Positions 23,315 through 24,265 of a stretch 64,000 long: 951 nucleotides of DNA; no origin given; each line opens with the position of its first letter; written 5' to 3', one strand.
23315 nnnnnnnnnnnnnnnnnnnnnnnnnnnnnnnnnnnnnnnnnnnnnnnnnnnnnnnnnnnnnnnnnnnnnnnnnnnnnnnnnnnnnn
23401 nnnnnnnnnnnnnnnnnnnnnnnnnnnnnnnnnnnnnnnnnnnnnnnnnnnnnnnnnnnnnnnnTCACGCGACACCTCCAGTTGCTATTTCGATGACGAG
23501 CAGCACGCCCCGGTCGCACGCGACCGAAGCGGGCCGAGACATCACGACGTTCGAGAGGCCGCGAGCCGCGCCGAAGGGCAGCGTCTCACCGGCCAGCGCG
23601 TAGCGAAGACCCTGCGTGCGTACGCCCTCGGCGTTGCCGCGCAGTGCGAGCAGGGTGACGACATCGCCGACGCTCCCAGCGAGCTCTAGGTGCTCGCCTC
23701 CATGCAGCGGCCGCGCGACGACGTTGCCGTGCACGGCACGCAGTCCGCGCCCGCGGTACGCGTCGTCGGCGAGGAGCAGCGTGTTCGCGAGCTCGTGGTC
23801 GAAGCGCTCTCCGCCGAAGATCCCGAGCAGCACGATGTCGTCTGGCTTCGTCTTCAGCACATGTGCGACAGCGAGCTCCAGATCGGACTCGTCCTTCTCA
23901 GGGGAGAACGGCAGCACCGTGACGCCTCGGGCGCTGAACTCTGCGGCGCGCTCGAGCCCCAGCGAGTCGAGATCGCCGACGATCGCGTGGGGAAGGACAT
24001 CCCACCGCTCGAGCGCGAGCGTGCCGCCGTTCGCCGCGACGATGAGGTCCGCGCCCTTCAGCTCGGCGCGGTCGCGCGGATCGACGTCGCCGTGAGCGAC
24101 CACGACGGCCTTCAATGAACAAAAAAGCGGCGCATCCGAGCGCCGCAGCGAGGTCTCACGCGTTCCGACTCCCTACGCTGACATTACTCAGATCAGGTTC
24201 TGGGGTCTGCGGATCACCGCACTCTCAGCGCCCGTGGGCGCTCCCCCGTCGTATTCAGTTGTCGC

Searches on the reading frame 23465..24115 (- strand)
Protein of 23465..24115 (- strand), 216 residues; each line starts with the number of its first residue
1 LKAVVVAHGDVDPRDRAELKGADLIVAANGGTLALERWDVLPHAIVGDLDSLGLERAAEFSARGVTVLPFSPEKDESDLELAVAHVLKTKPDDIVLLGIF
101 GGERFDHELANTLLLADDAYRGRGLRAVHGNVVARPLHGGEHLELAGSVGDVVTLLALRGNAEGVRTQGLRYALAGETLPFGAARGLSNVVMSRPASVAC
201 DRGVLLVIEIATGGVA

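Call 5: search_protein_families(library=pfam, proteins=[window:23465-24115:-], max_evalue=0.01)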
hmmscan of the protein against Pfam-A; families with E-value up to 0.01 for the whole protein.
window:23465-24115:- (216 aa): 2 families
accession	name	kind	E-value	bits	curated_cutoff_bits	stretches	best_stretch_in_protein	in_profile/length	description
PF04263.21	TPK_catalytic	-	1.8e-21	76.6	30.7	1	19-116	5-102/113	Thiamin pyrophosphokinase, catalytic domain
PF04265.19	TPK_B1_binding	-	3.5e-08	33.4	22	1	150-205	11-67/67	Thiamin pyrophosphokinase, vitamin B1 binding domain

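Call 6: search_protein_families(library=ncbifam, proteins=[window:23465-24115:-], max_evalue=0.01)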
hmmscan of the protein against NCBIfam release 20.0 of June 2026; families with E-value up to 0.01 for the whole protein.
window:23465-24115:- (216 aa): 1 family
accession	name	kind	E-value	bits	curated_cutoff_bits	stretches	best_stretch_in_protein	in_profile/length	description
TIGR01378.1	thi_PPkinase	equivalog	6.2e-40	136.8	76.4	1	5-208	3-206/206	thiamine diphosphokinase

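Call 13: find_related_loci(query=window:23465-24115:-, collection=genome_contigs, flank=6000)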
Query window:23465-24115:- (216 aa) in genome_contigs; peptide patterns used: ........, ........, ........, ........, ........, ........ (x = any residue, [..] = any of these).
344 stretches matched a pattern; 60 encode a relative of the query (tblastn E <= 1e-3); 60 distinct loci.
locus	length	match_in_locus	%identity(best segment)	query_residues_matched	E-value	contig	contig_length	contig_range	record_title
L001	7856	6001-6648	94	1-216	3e-128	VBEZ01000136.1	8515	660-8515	MAG: Chloroflexi bacterium isolate CF_39 14_1009_02_40cm_scaffold_21105, whole genome shotgun sequence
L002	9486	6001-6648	75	1-216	4e-106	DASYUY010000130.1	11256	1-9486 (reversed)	MAG TPA_asm: Candidatus Limnocylindria bacterium isolate SMAG_U4607 k141_1657103, whole genome shotgun sequence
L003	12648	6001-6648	76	1-216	2e-104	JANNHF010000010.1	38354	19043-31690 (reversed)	MAG: Chloroflexota bacterium isolate SOY_6_C_metabat_309 SOY_6_C_k141_3817051, whole genome shotgun sequence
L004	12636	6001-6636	77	1-212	2e-103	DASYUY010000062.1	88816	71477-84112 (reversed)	MAG TPA_asm: Candidatus Limnocylindria bacterium isolate SMAG_U4607 k141_1417599, whole genome shotgun sequence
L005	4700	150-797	75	1-216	1e-102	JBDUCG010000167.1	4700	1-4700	MAG: Chloroflexota bacterium isolate cluster4_bin.41 NODE_77089_length_4700_cov_11.807750, whole genome shotgun sequence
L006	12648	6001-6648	75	1-216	1e-100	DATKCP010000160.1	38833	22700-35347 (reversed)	MAG TPA_asm: Candidatus Limnocylindria bacterium isolate SMAG_U14449 k141_2983769, whole genome shotgun sequence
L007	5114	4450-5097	74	1-216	1e-100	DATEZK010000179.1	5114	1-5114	MAG TPA_asm: Candidatus Limnocylindria bacterium isolate SMAG_U8472 k141_193402, whole genome shotgun sequence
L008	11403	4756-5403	75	1-216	1e-99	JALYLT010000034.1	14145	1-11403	MAG: Chloroflexota bacterium isolate AFD bin46 SD1484_NODE_356_length_14145_cov_1.898488, whole genome shotgun sequence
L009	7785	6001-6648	72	1-216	3e-96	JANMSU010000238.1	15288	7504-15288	MAG: Chloroflexota bacterium isolate SOY_29_metabat_353 SOY_29_k141_971079, whole genome shotgun sequence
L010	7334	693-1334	65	1-214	2e-77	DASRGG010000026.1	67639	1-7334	MAG TPA_asm: Candidatus Limnocylindria bacterium isolate SMAG_U10052 k141_397417, whole genome shotgun sequence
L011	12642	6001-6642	55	1-214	1e-64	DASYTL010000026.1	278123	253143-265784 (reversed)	MAG TPA_asm: Candidatus Limnocylindria bacterium isolate SMAG_U4566 k141_833493, whole genome shotgun sequence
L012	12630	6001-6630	55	1-210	1e-54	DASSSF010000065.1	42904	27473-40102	MAG TPA_asm: Candidatus Limnocylindria bacterium isolate SMAG_U508 k141_271004, whole genome shotgun sequence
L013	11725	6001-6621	50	1-209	2e-50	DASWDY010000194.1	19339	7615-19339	MAG TPA_asm: Candidatus Limnocylindria bacterium isolate SMAG_U2748 k141_307694, whole genome shotgun sequence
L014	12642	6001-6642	57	1-214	6e-73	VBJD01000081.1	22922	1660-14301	MAG: Chloroflexi bacterium isolate CF_147 14_0929_05_30cm_scaffold_1389, whole genome shotgun sequence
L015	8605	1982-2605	34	2-210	4e-35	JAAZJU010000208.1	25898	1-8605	MAG: Clostridia bacterium isolate AS21ysBPME_41 198373_AS21, whole genome shotgun sequence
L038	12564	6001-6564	30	19-209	1e-23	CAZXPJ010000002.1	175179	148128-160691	MAG TPA_asm: uncultured Eubacteriales bacterium isolate SRP294416_co2_523 genome assembly, contig: NODE_3_length_175179_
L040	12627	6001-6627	31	1-209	9e-23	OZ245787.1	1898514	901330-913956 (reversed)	MAG: Peptococcia bacterium isolate 432c09d5-6777-4c0a-aed1-c6f0fffbb601 genome assembly, chromosome: 1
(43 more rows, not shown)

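Call 24: search_protein_families(library=pfam, proteins=[L038:3368-4171:+, L038:4172-5197:+, L038:5178-5936:+, L038:5938-6576:+, L040:3457-4230:+, L040:4231-5217:+, L040:5241-5999:+], max_evalue=0.00001)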
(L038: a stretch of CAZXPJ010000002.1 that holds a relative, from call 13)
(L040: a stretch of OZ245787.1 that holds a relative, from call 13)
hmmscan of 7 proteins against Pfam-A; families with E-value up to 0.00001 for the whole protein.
L038:3368-4171:+ (267 aa): 1 family
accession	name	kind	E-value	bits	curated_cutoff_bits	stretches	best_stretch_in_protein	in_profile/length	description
PF00528.27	BPD_transp_1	-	3.7e-28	99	26.4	1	85-250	2-171/184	Binding-protein-dependent transport system inner membrane component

L038:4172-5197:+ (341 aa): 1 family
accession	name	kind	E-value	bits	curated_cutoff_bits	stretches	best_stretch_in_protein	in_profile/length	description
PF09084.16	NMT1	-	2.4e-72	243.8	20.5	1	56-268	1-215/216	NMT1/THI5 like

L038:5178-5936:+ (252 aa): 2 families
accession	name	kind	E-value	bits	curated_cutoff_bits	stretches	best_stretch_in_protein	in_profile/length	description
PF00005.33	ABC_tran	-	6.6e-31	108.2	25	1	24-164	1-137/137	ABC transporter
PF13304.12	AAA_21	-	8.3e-06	26.5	27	0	37-60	2-25/304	AAA domain, putative AbiEii toxin, Type IV TA system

L038:5938-6576:+ (212 aa): 2 families
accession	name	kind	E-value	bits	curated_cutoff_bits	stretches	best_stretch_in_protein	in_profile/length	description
PF04263.21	TPK_catalytic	-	5.3e-33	113.8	30.7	1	18-127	1-111/113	Thiamin pyrophosphokinase, catalytic domain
PF04265.19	TPK_B1_binding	-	5.3e-13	48.8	22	1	145-205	4-67/67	Thiamin pyrophosphokinase, vitamin B1 binding domain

L040:3457-4230:+ (257 aa): 1 family
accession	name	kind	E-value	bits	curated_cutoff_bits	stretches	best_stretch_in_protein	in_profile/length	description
PF00528.27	BPD_transp_1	-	4.9e-27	95.3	26.4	1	78-240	9-171/184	Binding-protein-dependent transport system inner membrane component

L040:4231-5217:+ (328 aa): 2 families
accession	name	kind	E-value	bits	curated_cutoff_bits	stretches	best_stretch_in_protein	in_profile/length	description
PF09084.16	NMT1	-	1.5e-74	251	20.5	1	43-256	1-216/216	NMT1/THI5 like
PF13379.11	NMT1_2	-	6.1e-06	26.7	24.7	0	33-157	5-119/252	NMT1-like family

L040:5241-5999:+ (252 aa): 2 families
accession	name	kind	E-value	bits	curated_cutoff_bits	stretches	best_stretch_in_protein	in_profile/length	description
PF00005.33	ABC_tran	-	1.1e-30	107.5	25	1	24-164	1-137/137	ABC transporter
PF13304.12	AAA_21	-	7.2e-07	30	27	0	37-57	2-22/304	AAA domain, putative AbiEii toxin, Type IV TA system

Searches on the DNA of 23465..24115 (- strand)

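Call 14: search_rna_families(sources=[L001, L002, L003, L004, L005, L006, L007, L008, L009, L010, L011, L012, L013, L014], threshold=gathering)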
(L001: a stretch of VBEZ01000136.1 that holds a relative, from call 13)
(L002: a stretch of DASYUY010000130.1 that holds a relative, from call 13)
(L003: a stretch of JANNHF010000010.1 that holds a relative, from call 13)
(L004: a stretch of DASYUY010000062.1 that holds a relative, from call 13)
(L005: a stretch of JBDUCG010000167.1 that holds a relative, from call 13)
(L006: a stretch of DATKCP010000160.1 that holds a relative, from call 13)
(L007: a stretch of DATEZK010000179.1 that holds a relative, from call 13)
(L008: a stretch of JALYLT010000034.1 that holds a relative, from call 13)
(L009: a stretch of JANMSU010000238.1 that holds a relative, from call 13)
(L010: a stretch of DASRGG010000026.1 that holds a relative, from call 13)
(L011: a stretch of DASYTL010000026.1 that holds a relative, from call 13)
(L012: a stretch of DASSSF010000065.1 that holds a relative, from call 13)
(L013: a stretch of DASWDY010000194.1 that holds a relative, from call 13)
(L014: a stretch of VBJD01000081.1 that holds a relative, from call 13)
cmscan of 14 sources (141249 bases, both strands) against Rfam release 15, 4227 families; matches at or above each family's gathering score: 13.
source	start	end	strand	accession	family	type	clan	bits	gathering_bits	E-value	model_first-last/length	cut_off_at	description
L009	5816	5921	+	RF00059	TPP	Cis-reg; riboswitch;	-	71.1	54.3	1.2e-11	1-105/105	no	TPP riboswitch aptamer (THI element)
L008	4613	4718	+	RF00059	TPP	Cis-reg; riboswitch;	-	70.4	54.3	1.8e-11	1-105/105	no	TPP riboswitch aptamer (THI element)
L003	5855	5960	+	RF00059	TPP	Cis-reg; riboswitch;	-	70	54.3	2.3e-11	1-105/105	no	TPP riboswitch aptamer (THI element)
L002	5735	5840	+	RF00059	TPP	Cis-reg; riboswitch;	-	69.7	54.3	2.6e-11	1-105/105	no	TPP riboswitch aptamer (THI element)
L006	5852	5957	+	RF00059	TPP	Cis-reg; riboswitch;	-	69.3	54.3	3.3e-11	1-105/105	no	TPP riboswitch aptamer (THI element)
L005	7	112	+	RF00059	TPP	Cis-reg; riboswitch;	-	69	54.3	3.9e-11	1-105/105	no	TPP riboswitch aptamer (THI element)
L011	5846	5951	+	RF00059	TPP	Cis-reg; riboswitch;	-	68.1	54.3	6.5e-11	1-105/105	no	TPP riboswitch aptamer (THI element)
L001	5859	5963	+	RF00059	TPP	Cis-reg; riboswitch;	-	67.7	54.3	8.3e-11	1-105/105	no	TPP riboswitch aptamer (THI element)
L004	5854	5957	+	RF00059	TPP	Cis-reg; riboswitch;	-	67.2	54.3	1.1e-10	1-105/105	no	TPP riboswitch aptamer (THI element)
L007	4309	4415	+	RF00059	TPP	Cis-reg; riboswitch;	-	67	54.3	1.2e-10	1-105/105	no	TPP riboswitch aptamer (THI element)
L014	5792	5901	+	RF00059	TPP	Cis-reg; riboswitch;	-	66.2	54.3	1.9e-10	1-105/105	no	TPP riboswitch aptamer (THI element)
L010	526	635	+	RF00059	TPP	Cis-reg; riboswitch;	-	60.2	54.3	5.8e-09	1-105/105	no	TPP riboswitch aptamer (THI element)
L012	5848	5959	+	RF00059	TPP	Cis-reg; riboswitch;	-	59.1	54.3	1.1e-08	1-105/105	no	TPP riboswitch aptamer (THI element)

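Call 27: search_rna_families(sources=[L013, L017, L018, L021, L025, L026, L027, L028, L032, L034, L042, L043, L057, L059], threshold=gathering)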
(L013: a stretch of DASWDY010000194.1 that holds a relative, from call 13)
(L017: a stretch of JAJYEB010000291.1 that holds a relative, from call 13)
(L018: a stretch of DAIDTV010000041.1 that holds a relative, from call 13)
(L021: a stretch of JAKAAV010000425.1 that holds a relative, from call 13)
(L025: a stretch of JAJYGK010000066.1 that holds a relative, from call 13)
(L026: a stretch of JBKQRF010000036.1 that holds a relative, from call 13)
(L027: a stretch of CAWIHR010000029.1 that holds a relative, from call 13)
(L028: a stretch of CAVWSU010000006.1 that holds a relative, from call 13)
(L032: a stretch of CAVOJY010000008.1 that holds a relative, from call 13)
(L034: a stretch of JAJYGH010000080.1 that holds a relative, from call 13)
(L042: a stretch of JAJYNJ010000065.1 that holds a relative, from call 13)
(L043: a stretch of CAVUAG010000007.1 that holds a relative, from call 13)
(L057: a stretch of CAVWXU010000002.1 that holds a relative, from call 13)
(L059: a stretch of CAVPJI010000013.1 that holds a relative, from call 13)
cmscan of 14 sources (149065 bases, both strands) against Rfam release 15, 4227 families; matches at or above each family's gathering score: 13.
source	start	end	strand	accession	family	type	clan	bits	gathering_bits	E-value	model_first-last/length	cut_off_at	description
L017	1278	1386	+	RF00059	TPP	Cis-reg; riboswitch;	-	74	54.3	2.4e-12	1-105/105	no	TPP riboswitch aptamer (THI element)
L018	5755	5863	+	RF00059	TPP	Cis-reg; riboswitch;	-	74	54.3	2.4e-12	1-105/105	no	TPP riboswitch aptamer (THI element)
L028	5852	5962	+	RF00059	TPP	Cis-reg; riboswitch;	-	73.2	54.3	3.8e-12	1-105/105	no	TPP riboswitch aptamer (THI element)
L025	3459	3568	+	RF00059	TPP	Cis-reg; riboswitch;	-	71.7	54.3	8.8e-12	1-105/105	no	TPP riboswitch aptamer (THI element)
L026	3402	3512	+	RF00059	TPP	Cis-reg; riboswitch;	-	71.4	54.3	1e-11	1-105/105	no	TPP riboswitch aptamer (THI element)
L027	5852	5962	+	RF00059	TPP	Cis-reg; riboswitch;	-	71.4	54.3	1e-11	1-105/105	no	TPP riboswitch aptamer (THI element)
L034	5851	5959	+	RF00059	TPP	Cis-reg; riboswitch;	-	71.3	54.3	1.2e-11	1-105/105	no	TPP riboswitch aptamer (THI element)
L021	108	216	+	RF00059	TPP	Cis-reg; riboswitch;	-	71.1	54.3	1.2e-11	1-105/105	no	TPP riboswitch aptamer (THI element)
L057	5851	5961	+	RF00059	TPP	Cis-reg; riboswitch;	-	71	54.3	1.3e-11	1-105/105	no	TPP riboswitch aptamer (THI element)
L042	5856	5965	+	RF00059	TPP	Cis-reg; riboswitch;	-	70.8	54.3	1.5e-11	1-105/105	no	TPP riboswitch aptamer (THI element)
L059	5845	5953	+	RF00059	TPP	Cis-reg; riboswitch;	-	70.2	54.3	2.1e-11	1-105/105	no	TPP riboswitch aptamer (THI element)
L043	5846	5954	+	RF00059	TPP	Cis-reg; riboswitch;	-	68.8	54.3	4.7e-11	1-105/105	no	TPP riboswitch aptamer (THI element)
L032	5827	5933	+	RF00059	TPP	Cis-reg; riboswitch;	-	67.9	54.3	7.6e-11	1-105/105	no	TPP riboswitch aptamer (THI element)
